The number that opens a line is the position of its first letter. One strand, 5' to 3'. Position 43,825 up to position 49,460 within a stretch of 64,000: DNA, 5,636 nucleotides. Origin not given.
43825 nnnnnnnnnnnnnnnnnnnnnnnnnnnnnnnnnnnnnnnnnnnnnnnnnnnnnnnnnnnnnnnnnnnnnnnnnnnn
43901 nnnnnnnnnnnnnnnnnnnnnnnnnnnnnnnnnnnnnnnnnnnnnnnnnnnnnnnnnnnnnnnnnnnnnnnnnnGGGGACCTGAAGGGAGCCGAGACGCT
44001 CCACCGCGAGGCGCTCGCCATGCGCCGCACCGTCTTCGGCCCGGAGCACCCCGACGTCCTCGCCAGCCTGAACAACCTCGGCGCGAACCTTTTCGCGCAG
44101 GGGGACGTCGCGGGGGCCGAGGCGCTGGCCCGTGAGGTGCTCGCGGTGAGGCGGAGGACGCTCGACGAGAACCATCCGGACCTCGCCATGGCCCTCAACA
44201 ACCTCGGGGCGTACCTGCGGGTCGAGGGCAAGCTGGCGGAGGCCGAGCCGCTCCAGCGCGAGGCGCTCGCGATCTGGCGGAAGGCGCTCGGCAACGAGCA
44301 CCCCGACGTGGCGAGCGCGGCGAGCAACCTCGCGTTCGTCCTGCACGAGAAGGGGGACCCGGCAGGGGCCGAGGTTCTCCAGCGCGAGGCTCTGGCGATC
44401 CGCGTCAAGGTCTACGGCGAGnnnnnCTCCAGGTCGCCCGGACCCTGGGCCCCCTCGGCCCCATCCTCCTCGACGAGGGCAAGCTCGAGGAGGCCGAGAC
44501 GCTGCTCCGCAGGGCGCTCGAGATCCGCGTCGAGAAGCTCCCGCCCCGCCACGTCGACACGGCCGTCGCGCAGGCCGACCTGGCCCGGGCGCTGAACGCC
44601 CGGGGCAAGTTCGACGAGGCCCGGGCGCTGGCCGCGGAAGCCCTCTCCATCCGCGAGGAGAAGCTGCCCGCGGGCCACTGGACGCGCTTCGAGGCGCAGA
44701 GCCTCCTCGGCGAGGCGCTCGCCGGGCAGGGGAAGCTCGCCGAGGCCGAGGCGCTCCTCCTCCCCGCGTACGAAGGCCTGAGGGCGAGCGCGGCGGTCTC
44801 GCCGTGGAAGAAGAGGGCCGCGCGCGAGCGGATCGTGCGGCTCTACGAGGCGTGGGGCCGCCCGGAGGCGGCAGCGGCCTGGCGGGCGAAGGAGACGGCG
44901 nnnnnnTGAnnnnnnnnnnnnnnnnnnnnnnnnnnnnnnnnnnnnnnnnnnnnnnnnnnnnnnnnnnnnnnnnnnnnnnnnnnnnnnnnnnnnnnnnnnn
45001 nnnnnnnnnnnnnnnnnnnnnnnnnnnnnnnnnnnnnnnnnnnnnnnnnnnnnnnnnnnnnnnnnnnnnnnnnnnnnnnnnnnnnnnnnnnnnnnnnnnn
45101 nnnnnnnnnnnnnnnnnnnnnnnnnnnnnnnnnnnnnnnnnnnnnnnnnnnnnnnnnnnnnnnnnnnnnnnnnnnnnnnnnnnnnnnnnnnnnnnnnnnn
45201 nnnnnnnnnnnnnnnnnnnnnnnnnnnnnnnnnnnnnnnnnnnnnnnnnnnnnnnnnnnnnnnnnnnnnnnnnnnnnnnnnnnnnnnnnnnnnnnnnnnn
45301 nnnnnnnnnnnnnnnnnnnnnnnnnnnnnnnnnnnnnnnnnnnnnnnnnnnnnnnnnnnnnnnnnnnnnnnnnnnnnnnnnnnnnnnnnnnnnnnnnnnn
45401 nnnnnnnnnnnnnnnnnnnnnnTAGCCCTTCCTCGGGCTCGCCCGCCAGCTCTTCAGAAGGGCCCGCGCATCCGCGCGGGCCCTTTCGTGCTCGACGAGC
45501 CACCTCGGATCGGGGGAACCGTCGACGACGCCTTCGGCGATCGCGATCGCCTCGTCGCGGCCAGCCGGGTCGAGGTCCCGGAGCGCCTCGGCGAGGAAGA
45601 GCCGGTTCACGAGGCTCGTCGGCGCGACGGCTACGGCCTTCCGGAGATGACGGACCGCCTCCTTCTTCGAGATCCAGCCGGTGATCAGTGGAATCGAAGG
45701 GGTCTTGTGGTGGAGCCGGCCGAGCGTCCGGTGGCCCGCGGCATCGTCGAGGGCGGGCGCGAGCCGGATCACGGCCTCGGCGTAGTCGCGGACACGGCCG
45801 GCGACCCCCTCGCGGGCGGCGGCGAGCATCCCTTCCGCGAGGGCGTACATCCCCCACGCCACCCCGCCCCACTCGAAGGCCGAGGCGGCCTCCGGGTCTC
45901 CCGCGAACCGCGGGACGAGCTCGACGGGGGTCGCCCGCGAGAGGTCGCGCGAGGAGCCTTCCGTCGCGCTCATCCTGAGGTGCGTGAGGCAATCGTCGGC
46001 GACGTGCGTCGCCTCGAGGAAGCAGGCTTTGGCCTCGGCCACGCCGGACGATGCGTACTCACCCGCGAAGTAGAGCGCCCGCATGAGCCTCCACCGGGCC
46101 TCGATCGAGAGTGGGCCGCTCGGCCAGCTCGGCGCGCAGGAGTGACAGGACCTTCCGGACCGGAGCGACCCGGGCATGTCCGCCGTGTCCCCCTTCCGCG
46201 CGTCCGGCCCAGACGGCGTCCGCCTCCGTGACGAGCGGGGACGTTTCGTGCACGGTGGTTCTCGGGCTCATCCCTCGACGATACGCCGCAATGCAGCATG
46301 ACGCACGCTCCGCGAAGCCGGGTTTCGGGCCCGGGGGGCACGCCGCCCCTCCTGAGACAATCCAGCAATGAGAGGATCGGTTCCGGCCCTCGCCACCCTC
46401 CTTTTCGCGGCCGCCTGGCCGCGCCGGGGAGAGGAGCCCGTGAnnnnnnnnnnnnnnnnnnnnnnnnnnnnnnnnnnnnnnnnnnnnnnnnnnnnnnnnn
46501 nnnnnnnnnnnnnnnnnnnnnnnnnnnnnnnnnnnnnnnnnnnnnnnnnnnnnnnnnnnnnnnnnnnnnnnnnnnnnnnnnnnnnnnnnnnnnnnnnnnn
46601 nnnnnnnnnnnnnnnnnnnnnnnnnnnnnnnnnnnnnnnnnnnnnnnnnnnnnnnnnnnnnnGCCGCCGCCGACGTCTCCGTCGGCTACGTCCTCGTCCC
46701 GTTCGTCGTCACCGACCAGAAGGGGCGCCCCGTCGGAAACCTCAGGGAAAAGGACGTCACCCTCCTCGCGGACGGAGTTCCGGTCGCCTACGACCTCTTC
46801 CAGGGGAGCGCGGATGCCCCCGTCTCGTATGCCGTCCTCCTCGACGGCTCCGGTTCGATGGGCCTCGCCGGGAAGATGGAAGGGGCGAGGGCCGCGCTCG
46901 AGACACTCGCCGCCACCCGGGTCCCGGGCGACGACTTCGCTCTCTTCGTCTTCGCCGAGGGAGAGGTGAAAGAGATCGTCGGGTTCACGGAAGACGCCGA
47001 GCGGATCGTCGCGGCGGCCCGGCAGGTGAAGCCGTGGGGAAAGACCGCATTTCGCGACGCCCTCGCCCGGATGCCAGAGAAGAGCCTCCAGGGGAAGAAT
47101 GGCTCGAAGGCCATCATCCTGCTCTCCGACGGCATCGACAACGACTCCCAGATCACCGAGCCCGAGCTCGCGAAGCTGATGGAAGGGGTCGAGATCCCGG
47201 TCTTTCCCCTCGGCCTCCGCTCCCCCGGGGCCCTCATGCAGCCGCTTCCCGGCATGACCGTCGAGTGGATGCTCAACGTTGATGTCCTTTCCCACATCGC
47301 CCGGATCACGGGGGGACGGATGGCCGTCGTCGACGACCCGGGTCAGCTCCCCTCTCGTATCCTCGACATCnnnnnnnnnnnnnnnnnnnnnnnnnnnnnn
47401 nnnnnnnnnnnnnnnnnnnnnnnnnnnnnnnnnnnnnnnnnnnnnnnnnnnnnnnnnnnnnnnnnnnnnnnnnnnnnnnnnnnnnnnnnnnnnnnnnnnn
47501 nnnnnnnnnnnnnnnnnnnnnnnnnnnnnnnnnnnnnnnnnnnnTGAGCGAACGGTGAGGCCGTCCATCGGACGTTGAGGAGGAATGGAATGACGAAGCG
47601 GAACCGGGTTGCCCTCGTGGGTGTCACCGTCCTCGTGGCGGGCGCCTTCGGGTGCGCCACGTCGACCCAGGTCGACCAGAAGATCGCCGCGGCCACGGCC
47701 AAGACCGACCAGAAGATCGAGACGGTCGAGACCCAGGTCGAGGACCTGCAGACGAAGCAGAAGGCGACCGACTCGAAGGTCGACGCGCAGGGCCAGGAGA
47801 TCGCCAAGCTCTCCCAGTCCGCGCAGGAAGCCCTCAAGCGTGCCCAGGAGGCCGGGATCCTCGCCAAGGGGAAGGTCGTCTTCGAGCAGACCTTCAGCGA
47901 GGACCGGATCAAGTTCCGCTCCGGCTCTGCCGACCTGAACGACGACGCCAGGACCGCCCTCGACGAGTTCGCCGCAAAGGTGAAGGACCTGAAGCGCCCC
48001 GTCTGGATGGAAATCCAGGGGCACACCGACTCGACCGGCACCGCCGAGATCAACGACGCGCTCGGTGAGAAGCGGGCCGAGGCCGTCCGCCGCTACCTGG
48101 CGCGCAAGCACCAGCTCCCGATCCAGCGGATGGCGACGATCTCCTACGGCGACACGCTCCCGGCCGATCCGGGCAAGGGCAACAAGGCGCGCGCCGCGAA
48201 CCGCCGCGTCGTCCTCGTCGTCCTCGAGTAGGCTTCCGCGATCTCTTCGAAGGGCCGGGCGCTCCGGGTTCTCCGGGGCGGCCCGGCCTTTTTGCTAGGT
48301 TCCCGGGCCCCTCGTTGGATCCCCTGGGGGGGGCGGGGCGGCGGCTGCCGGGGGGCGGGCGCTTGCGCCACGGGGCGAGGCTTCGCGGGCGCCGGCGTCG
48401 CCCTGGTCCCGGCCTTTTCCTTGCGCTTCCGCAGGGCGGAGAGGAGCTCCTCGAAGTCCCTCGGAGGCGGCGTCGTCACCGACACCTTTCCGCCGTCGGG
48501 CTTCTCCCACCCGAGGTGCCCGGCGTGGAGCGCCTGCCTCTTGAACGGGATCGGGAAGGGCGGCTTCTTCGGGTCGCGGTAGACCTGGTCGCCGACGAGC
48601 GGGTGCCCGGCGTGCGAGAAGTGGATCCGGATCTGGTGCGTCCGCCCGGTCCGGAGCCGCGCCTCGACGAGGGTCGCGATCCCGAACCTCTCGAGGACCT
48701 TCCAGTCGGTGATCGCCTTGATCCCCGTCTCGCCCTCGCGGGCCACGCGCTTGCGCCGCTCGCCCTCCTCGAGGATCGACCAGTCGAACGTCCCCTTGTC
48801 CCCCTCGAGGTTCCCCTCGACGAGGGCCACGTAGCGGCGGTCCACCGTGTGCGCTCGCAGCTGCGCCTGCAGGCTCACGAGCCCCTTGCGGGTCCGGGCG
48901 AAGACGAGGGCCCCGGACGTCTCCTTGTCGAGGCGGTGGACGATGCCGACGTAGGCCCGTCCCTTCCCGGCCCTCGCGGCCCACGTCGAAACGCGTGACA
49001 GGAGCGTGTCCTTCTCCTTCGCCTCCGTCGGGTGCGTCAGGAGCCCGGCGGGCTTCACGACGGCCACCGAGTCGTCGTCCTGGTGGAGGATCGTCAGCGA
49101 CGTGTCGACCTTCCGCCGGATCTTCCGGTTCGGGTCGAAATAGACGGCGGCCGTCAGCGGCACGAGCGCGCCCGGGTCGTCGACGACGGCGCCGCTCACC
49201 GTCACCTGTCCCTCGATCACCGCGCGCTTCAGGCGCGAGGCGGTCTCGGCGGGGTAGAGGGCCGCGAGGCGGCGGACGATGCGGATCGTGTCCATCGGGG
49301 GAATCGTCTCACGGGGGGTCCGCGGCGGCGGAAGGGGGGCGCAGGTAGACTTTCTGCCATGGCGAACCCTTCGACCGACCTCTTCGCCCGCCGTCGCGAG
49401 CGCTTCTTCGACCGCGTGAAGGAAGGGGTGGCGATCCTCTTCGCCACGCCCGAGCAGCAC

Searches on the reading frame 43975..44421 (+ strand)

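Call 33: search_protein_families(library=pfam, proteins=[window:43975-44421:+], max_evalue=0.01)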
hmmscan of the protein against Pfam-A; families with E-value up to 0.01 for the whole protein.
window:43975-44421:+ (149 aa): 10 families
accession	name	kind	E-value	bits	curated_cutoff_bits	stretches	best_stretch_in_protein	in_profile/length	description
PF13374.12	TPR_10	-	6.4e-50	166.3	27.5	4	28-69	1-42/42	Tetratricopeptide repeat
PF13424.12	TPR_12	-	1.8e-38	131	30.1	3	69-143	1-75/77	Tetratricopeptide repeat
PF24885.1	TPR_NPHP3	-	2.1e-17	63.8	100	2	49-145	120-215/239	Nephrocystin-3 TPR domain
PF07719.23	TPR_2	-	7.4e-09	35.5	27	0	31-57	3-29/34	Tetratricopeptide repeat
PF17874.7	TPR_MalT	-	3.6e-08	33.5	45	1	30-142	41-151/336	MalT-like TPR region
PF13432.12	TPR_16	-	5.4e-07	30.4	32.7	1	38-102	6-62/65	Tetratricopeptide repeat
PF07721.20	TPR_4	-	7.7e-07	29.6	27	0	31-54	3-26/26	Tetratricopeptide repeat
PF13431.12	TPR_17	-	2.4e-06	27.8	24.4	0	65-91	7-33/34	Tetratricopeptide repeat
PF00515.34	TPR_1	-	2e-05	24.7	27.8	0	71-99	1-29/34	Tetratricopeptide repeat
PF14559.12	TPR_19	-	0.00018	22.2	25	0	1-59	5-55/68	Tetratricopeptide repeat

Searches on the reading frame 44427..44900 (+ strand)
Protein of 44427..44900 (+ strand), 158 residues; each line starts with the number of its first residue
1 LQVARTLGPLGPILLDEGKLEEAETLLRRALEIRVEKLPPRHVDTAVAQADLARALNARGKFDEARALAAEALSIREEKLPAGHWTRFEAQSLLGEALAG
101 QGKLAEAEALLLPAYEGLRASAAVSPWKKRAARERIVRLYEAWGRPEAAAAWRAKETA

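Call 33: search_protein_families(library=pfam, proteins=[window:44427-44900:+], max_evalue=0.01)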
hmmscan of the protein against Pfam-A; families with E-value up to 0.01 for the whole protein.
window:44427-44900:+ (158 aa): 14 families
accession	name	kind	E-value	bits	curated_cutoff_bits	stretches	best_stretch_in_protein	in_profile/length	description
PF13374.12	TPR_10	-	9.9e-19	67.2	27.5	2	45-84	1-40/42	Tetratricopeptide repeat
PF13424.12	TPR_12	-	3.4e-18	66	30.1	1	3-78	2-77/77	Tetratricopeptide repeat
PF07721.20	TPR_4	-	1e-10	41.6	27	2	46-71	1-26/26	Tetratricopeptide repeat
PF24885.1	TPR_NPHP3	-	1.8e-09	37.8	100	1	2-109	97-204/239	Nephrocystin-3 TPR domain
PF17874.7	TPR_MalT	-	1.3e-07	31.6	45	1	7-154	83-226/336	MalT-like TPR region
PF13181.12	TPR_8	-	2.6e-07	30.7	25.7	0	10-33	7-30/34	Tetratricopeptide repeat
PF07719.23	TPR_2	-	7e-07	29.3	27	0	13-33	10-30/34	Tetratricopeptide repeat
PF13428.12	TPR_14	-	2.4e-06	28.1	23.5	1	48-75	3-30/44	Tetratricopeptide repeat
PF14559.12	TPR_19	-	2.5e-05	25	25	1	14-74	1-53/68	Tetratricopeptide repeat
PF00515.34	TPR_1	-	2.6e-05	24.3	27.8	0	13-33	10-30/34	Tetratricopeptide repeat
PF13432.12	TPR_16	-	8.7e-05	23.3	32.7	1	10-74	3-59/65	Tetratricopeptide repeat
PF13176.12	TPR_7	-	0.00013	22.2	27.9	0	10-37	5-32/36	Tetratricopeptide repeat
PF13414.12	TPR_11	-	0.00065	19.8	26.8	0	13-34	3-24/42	TPR repeat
PF23938.1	DUF7273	-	0.00098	19.7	31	0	13-35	22-44/65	Domain of unknown function (DUF7273)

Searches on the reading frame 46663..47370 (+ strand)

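Call 33: search_protein_families(library=pfam, proteins=[window:46663-47370:+], max_evalue=0.01)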
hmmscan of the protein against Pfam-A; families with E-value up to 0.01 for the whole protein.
window:46663-47370:+ (236 aa): 2 families
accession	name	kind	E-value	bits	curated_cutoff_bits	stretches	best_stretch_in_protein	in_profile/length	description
PF13519.12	VWA_2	-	3.7e-12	47.3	27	1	58-157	3-106/107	von Willebrand factor type A domain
PF00092.34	VWA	-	1e-07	32.8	23.8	1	58-185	4-139/174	von Willebrand factor type A domain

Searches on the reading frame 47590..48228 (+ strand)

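Call 41: search_protein_families(library=pfam, proteins=[window:47590-48228:+], max_evalue=0.01)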
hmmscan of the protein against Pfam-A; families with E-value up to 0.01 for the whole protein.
window:47590-48228:+ (213 aa): 3 families
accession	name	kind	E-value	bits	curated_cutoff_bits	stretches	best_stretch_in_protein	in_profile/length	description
PF00691.25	OmpA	-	2.9e-18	66.4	27.2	1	109-205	2-98/98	OmpA family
PF05531.17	NPV_P10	-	0.0049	17.8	29.8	0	30-77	7-57/75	Nucleopolyhedrovirus P10 protein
PF05622.17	HOOK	-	0.0067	15.7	35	1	30-87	308-364/514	HOOK protein coiled-coil region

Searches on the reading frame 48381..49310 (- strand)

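Call 41: search_protein_families(library=pfam, proteins=[window:48381-49310:-], max_evalue=0.01)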
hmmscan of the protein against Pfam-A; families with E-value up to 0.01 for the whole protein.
window:48381-49310:- (310 aa): 2 families
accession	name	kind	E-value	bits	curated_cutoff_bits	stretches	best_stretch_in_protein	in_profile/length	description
PF00849.27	PseudoU_synth_2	-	3e-31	109.1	26.8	1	82-233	3-152/152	RNA pseudouridylate synthase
PF01479.30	S4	-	0.00015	21.9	22.8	1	10-50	2-42/48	S4 domain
